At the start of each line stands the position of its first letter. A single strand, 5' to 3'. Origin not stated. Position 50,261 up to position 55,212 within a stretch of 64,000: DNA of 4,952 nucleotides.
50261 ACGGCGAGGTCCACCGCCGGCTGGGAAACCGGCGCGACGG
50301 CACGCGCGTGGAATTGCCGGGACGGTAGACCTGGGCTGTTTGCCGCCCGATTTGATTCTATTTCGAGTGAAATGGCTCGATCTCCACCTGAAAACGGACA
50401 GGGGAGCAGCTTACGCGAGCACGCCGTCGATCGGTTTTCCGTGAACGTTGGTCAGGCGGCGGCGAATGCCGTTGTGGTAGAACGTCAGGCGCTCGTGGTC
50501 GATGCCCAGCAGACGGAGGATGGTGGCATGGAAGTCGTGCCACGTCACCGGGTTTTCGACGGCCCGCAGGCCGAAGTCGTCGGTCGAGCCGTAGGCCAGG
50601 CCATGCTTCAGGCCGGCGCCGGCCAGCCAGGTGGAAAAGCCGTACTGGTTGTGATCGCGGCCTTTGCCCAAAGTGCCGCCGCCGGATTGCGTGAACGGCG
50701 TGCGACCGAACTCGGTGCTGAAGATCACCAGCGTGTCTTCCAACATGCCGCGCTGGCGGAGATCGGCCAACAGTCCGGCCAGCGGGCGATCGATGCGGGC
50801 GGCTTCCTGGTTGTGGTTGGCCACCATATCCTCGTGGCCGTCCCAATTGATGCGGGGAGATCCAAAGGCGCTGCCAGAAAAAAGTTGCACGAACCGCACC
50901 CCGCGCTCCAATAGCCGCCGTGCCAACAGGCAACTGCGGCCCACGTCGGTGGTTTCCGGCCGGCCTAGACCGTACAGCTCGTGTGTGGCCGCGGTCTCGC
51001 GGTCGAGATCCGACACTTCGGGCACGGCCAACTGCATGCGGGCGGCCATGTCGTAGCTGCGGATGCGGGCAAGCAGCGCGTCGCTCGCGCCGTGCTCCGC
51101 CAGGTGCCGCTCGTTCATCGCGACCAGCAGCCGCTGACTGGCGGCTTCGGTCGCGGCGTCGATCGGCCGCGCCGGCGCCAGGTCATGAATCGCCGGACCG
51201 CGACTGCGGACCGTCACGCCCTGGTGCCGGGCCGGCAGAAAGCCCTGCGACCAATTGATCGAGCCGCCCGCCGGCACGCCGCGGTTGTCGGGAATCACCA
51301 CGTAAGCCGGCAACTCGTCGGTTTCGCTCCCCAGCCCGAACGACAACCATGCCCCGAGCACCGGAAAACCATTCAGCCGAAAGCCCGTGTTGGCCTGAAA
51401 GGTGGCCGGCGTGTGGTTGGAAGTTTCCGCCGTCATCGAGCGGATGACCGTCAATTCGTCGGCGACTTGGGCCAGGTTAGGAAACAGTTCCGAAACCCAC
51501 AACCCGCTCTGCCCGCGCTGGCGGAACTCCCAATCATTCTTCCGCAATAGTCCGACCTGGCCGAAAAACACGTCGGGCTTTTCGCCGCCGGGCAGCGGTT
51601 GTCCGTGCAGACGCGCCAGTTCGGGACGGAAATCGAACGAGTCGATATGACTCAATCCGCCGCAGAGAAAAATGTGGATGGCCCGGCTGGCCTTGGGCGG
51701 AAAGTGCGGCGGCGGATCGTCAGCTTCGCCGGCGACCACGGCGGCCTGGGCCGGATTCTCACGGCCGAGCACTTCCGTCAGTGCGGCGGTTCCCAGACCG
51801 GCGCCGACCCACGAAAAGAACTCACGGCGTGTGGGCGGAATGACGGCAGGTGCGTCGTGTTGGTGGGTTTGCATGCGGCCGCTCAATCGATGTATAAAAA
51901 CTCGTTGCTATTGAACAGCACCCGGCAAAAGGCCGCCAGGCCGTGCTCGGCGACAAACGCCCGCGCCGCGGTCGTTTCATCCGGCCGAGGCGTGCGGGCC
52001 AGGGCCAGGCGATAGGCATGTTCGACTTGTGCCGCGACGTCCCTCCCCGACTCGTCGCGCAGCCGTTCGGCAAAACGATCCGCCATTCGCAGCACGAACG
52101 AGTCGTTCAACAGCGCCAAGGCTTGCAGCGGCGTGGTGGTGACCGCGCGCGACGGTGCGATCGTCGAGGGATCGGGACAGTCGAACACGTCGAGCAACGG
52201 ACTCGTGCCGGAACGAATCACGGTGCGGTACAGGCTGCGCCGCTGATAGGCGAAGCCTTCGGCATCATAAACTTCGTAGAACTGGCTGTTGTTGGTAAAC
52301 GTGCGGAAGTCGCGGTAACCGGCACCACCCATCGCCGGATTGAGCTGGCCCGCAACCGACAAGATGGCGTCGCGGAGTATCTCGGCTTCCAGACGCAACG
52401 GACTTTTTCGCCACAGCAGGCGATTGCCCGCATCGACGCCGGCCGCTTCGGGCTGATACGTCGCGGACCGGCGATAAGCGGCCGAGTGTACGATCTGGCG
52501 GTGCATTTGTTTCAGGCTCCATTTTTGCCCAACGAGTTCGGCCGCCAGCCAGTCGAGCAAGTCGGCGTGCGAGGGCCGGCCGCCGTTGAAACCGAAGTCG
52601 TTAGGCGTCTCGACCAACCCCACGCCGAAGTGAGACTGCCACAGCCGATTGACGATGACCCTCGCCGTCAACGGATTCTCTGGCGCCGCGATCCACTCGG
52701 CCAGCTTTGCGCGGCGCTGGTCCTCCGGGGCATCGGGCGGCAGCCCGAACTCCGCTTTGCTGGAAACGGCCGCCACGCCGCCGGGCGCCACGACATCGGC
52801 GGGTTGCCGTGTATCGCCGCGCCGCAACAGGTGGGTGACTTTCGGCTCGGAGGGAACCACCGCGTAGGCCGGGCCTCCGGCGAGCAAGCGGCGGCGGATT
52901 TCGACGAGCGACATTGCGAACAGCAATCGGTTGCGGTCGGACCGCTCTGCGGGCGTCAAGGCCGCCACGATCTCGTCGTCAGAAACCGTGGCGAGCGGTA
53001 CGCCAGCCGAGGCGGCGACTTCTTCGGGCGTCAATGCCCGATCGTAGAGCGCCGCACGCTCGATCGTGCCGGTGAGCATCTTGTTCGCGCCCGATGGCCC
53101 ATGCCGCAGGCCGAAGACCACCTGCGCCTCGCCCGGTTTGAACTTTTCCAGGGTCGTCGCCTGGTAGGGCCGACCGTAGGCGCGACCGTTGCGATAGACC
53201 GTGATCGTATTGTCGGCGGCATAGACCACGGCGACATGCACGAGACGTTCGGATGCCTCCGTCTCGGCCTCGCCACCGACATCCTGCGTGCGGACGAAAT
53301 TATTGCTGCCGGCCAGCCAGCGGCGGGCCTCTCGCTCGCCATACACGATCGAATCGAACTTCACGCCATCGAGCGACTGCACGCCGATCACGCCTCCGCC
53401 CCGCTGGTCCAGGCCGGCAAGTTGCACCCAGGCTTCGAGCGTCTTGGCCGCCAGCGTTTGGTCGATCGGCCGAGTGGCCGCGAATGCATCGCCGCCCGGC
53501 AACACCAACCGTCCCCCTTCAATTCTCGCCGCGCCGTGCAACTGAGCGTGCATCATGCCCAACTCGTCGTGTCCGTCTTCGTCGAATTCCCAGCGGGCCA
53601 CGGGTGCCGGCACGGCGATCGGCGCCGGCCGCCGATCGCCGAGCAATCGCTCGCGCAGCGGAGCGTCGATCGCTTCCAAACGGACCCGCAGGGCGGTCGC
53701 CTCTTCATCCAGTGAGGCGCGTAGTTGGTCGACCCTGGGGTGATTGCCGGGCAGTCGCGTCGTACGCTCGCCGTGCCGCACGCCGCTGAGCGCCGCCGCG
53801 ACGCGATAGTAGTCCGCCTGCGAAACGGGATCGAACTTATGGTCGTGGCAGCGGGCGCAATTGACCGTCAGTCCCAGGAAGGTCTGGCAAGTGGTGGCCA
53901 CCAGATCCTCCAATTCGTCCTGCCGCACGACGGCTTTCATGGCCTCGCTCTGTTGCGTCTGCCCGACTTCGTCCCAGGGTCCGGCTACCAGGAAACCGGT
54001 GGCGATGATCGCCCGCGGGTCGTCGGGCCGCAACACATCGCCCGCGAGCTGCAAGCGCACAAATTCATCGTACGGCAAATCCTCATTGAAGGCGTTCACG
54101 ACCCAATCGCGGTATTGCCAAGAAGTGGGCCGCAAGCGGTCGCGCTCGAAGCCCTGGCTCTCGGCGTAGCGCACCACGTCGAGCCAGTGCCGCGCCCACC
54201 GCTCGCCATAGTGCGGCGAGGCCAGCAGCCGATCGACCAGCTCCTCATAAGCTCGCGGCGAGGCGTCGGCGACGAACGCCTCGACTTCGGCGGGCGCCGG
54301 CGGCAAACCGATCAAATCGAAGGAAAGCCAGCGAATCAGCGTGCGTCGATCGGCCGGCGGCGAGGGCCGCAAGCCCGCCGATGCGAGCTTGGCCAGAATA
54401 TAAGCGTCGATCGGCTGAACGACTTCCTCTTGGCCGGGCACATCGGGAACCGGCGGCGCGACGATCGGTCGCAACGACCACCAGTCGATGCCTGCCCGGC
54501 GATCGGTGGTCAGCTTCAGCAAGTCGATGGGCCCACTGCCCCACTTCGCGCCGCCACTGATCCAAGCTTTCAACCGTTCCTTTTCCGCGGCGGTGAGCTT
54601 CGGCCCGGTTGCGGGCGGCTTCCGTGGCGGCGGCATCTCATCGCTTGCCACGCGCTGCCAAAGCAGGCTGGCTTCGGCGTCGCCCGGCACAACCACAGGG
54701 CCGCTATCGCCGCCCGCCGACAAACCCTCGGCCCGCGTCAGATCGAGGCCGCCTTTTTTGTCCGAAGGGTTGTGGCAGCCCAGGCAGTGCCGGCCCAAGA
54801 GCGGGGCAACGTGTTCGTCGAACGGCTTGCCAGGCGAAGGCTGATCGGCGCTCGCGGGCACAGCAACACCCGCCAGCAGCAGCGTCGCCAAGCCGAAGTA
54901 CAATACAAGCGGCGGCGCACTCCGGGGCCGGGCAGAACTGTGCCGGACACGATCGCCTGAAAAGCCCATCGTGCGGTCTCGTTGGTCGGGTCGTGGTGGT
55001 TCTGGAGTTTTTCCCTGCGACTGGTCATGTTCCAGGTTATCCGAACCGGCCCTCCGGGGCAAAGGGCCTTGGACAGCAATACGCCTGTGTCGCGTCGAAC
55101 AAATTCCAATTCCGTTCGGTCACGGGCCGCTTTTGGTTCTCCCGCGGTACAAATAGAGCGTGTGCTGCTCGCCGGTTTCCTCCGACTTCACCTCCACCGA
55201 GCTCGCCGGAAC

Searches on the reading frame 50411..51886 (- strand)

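Call 46: search_protein_families(library=pfam, proteins=[window:50411-51886:-], max_evalue=0.0001)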
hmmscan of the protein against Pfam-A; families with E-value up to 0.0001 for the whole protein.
window:50411-51886:- (491 aa): 1 family
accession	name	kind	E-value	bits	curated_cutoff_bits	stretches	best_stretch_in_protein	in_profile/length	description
PF07394.17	DUF1501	-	2.5e-136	455.3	27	1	67-490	2-390/390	Protein of unknown function (DUF1501)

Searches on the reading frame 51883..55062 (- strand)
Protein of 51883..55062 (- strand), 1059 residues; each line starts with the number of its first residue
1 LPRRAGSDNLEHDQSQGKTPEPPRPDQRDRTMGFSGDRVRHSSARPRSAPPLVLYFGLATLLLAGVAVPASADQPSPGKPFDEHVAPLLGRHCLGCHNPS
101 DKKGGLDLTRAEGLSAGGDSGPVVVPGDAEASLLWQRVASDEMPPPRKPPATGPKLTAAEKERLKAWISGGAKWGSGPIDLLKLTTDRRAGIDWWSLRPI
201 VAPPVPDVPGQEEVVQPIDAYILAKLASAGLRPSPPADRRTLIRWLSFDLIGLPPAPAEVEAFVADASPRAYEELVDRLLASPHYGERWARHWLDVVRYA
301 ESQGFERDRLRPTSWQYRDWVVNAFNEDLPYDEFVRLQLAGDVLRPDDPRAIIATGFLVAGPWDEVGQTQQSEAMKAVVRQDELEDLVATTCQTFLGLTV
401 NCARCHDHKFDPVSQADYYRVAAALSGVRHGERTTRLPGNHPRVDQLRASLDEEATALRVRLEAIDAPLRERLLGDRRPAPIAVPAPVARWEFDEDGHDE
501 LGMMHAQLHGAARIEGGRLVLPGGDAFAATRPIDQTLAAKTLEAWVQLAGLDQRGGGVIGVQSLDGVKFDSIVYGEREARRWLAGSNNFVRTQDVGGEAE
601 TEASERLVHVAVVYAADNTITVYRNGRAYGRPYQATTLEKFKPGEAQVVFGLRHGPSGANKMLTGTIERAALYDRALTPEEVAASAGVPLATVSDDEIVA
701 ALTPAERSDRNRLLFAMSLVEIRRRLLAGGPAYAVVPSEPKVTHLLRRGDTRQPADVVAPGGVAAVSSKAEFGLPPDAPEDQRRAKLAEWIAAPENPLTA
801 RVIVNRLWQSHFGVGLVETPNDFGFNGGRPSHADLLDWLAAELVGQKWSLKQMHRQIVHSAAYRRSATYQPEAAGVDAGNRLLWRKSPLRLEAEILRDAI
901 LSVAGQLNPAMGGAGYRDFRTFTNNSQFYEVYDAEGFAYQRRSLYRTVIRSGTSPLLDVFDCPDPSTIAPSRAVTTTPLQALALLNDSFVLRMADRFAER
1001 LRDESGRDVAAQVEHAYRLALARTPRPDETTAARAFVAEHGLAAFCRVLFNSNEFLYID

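Call 46: search_protein_families(library=pfam, proteins=[window:51883-55062:-], max_evalue=0.0001)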
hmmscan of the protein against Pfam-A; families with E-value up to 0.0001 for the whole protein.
window:51883-55062:- (1059 aa): 4 families
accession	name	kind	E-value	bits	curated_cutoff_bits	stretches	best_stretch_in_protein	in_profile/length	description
PF07587.16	PSD1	-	1.4e-88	296.8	28.5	1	783-1036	1-243/244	Protein of unknown function (DUF1553)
PF07583.16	PSCyt2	-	3.9e-86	288.7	29.8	1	217-429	1-208/209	Protein of unknown function (DUF1549)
PF07635.16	PSCyt1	-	1.3e-16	61.4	22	1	93-146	1-58/59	Planctomycete cytochrome C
PF13385.13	Laminin_G_3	-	3.3e-14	53.7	27.6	1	524-683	3-151/151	Concanavalin A-like lectin/glucanases superfamily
